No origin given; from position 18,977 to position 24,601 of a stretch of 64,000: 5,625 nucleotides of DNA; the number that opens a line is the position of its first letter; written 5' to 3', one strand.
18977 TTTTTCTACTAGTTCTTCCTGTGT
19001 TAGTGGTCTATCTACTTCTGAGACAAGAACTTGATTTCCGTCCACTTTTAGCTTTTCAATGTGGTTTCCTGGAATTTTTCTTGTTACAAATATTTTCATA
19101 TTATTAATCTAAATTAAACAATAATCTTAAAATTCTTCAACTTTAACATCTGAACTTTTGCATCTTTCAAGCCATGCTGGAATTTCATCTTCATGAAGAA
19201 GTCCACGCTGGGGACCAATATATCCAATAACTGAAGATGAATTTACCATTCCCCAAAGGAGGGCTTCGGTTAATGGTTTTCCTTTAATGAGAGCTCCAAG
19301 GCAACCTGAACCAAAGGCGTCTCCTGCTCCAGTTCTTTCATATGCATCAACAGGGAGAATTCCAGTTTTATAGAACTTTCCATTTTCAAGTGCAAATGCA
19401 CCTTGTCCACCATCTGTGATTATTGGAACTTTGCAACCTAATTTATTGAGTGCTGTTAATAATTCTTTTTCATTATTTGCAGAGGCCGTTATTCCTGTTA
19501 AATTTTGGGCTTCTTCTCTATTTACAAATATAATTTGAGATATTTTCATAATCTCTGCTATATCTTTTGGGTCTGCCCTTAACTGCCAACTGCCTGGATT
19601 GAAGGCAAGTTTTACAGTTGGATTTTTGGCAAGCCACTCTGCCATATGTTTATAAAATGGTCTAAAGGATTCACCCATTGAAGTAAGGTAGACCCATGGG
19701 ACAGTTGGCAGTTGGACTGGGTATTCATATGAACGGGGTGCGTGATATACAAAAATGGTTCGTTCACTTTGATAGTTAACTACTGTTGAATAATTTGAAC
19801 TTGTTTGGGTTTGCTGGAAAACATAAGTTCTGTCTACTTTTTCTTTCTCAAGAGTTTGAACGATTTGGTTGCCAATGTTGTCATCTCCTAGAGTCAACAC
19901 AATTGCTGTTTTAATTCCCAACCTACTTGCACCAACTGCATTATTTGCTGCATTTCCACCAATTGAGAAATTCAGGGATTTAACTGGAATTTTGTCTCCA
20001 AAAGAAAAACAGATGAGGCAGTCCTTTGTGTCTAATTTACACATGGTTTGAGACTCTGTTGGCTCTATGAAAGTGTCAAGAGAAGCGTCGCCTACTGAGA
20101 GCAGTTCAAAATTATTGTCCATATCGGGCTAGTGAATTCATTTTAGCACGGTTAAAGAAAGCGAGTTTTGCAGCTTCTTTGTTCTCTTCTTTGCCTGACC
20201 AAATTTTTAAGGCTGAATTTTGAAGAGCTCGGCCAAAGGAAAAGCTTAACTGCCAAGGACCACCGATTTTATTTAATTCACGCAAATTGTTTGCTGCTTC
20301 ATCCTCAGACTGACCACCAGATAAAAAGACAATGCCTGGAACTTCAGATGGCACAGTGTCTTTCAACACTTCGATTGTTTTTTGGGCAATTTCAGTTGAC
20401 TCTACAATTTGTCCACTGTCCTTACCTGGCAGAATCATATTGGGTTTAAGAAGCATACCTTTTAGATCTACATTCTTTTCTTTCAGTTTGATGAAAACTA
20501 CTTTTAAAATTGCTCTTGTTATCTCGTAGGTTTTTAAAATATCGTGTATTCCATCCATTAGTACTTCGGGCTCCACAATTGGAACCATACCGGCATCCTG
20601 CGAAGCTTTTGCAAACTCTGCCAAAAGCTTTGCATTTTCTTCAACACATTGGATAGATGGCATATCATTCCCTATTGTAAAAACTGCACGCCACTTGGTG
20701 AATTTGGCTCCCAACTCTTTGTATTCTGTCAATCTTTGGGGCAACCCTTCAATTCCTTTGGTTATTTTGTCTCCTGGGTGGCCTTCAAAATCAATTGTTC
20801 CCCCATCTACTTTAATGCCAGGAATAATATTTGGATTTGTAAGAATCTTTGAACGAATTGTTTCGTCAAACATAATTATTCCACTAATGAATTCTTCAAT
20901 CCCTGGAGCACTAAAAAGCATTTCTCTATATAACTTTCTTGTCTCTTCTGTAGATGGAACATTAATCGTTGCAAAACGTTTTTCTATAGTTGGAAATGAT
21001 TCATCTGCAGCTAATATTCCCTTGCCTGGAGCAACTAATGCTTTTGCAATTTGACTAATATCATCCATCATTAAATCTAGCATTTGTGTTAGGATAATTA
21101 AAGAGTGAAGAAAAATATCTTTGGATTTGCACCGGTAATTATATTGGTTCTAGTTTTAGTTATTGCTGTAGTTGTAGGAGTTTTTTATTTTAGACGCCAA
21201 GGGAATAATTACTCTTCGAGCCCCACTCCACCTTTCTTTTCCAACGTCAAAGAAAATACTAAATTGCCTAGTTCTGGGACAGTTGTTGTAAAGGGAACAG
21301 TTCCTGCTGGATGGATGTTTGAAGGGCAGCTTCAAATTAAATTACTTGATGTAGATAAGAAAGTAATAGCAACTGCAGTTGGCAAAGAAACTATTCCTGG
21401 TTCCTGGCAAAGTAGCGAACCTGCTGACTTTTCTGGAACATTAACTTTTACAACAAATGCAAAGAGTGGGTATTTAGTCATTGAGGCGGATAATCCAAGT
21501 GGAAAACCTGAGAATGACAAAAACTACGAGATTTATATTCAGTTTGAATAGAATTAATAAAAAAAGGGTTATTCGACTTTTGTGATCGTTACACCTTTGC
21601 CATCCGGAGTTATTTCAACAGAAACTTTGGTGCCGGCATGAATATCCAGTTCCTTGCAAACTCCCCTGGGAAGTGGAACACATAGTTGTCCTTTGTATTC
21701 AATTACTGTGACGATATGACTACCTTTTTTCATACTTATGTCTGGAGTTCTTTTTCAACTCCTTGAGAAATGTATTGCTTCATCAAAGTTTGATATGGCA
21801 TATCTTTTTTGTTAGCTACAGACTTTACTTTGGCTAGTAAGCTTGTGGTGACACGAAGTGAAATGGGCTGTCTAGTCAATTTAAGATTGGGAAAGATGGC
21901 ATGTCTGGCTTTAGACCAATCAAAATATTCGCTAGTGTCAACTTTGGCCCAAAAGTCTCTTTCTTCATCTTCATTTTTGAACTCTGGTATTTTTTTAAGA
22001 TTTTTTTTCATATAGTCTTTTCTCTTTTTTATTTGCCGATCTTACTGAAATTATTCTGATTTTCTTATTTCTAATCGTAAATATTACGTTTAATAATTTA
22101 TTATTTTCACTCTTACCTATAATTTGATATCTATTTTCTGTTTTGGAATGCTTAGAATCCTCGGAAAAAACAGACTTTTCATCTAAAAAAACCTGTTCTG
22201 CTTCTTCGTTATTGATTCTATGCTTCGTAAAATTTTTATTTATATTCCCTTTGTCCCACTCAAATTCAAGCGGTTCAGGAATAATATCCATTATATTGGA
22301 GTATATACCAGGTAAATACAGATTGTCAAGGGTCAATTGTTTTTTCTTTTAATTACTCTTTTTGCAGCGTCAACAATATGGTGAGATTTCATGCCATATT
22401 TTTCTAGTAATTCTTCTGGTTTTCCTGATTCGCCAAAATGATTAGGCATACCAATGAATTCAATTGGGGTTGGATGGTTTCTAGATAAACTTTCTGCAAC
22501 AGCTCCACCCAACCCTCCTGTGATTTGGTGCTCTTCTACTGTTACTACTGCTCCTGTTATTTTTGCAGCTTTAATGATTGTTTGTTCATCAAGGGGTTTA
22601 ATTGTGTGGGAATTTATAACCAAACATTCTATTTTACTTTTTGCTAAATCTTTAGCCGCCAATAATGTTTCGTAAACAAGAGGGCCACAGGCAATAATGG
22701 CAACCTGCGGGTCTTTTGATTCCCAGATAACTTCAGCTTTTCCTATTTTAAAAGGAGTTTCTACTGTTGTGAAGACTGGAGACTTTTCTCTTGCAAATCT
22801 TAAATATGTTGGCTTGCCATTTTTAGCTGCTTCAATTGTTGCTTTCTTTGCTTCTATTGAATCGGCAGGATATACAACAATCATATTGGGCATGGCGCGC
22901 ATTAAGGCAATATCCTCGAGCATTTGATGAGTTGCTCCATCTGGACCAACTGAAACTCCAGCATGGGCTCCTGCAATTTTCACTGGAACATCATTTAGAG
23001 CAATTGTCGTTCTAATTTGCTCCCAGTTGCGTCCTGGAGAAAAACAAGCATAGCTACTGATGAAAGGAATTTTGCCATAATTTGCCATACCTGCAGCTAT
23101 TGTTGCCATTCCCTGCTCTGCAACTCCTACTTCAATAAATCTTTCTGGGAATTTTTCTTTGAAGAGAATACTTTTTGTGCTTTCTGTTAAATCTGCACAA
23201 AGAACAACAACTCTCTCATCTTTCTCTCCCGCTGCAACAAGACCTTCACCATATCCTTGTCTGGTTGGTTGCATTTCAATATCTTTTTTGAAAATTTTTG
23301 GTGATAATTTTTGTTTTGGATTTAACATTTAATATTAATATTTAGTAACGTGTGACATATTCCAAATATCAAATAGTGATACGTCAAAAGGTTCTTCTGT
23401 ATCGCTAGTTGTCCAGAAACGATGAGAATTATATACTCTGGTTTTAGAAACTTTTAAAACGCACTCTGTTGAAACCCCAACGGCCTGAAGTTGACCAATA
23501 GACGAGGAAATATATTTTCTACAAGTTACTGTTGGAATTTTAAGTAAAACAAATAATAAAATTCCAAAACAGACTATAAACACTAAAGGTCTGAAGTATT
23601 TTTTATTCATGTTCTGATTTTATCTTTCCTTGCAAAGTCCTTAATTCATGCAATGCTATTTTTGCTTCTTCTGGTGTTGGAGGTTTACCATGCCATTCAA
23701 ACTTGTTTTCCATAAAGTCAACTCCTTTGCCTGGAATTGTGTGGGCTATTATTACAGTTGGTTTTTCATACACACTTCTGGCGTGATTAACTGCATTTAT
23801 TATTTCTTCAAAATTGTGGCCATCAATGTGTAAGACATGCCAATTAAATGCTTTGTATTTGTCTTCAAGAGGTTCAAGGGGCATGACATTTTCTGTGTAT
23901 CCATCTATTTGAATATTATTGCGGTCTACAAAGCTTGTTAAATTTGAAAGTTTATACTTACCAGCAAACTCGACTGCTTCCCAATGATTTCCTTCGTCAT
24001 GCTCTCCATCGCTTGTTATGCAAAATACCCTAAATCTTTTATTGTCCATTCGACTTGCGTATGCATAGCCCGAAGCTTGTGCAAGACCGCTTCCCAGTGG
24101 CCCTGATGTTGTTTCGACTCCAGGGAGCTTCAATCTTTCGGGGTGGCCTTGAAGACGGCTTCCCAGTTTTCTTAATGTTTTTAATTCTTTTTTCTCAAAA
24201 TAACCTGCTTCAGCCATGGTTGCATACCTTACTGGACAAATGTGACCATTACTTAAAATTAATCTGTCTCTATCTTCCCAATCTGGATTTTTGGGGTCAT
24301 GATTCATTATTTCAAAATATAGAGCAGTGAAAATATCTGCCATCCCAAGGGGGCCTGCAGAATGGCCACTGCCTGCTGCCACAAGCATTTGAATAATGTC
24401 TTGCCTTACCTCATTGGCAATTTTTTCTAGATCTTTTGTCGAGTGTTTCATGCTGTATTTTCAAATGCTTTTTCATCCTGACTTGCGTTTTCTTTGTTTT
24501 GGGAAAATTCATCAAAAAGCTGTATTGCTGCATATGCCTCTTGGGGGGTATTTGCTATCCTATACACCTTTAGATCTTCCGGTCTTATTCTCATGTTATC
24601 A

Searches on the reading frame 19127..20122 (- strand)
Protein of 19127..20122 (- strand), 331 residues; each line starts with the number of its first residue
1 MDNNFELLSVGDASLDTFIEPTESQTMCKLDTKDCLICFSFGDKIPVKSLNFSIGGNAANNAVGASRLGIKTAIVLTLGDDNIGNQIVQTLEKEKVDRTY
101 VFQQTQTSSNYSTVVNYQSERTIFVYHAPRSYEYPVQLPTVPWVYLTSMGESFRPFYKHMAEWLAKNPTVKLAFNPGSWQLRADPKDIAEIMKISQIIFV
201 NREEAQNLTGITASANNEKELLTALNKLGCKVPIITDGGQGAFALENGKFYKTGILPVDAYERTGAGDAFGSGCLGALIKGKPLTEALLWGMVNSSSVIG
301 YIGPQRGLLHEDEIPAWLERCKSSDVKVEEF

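Call 43: search_protein_families(library=pfam, proteins=[window:19127-20122:-], max_evalue=0.001)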
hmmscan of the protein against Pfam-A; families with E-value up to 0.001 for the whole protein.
window:19127-20122:- (331 aa): 2 families
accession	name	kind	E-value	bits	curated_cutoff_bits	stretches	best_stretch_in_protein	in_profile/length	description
PF00294.29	PfkB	-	8.6e-41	140.7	25.8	1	41-306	22-297/302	pfkB family carbohydrate kinase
PF08543.17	Phos_pyr_kin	-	0.0002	21.2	27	1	190-288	115-221/246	Phosphomethylpyrimidine kinase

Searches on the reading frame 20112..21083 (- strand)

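Call 43: search_protein_families(library=pfam, proteins=[window:20112-21083:-], max_evalue=0.001)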
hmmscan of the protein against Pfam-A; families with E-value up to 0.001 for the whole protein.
window:20112-21083:- (323 aa): 1 family
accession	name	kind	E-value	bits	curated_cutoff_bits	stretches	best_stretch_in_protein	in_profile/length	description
PF00274.25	Glycolytic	-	3.8e-116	388.1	22.2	1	9-322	2-327/349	Fructose-bisphosphate aldolase class-I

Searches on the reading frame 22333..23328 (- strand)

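Call 44: search_protein_families(library=pfam, proteins=[window:22333-23328:-], max_evalue=0.001)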
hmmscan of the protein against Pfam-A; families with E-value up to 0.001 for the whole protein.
window:22333-23328:- (331 aa): 3 families
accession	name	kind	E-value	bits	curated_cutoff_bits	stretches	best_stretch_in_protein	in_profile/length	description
PF02779.29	Transket_pyr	-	2.1e-43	148.4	27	1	21-182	4-171/174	Transketolase, pyrimidine binding domain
PF02780.25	Transketolase_C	-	6.4e-29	100.8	25.9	1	197-318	2-124/124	Transketolase, C-terminal domain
PF22613.1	Transketolase_C_1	-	1.5e-05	25.6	27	1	204-313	8-112/113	Transketolase-like TK C-terminal domain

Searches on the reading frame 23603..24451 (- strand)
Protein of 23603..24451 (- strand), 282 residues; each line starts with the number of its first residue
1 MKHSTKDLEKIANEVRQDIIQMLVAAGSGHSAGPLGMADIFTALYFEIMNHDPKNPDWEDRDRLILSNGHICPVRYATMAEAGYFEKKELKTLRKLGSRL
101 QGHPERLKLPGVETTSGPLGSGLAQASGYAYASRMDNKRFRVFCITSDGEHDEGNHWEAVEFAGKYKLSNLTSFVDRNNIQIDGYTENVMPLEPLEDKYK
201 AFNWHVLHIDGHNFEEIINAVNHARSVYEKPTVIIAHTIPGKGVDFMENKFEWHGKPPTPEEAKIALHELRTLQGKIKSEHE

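Call 44: search_protein_families(library=pfam, proteins=[window:23603-24451:-], max_evalue=0.001)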
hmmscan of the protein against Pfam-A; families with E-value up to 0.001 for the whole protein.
window:23603-24451:- (282 aa): 3 families
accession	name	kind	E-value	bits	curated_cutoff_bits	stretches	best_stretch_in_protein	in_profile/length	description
PF00456.26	Transketolase_N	-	6.5e-62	209.9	22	1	10-264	4-269/334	Transketolase, thiamine diphosphate binding domain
PF13292.11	DXP_synthase_N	-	6.5e-12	45.7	21.2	1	4-182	14-175/274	1-deoxy-D-xylulose-5-phosphate synthase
PF00676.26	E1_dh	-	1.9e-08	34.1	22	1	95-227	80-210/300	Dehydrogenase E1 component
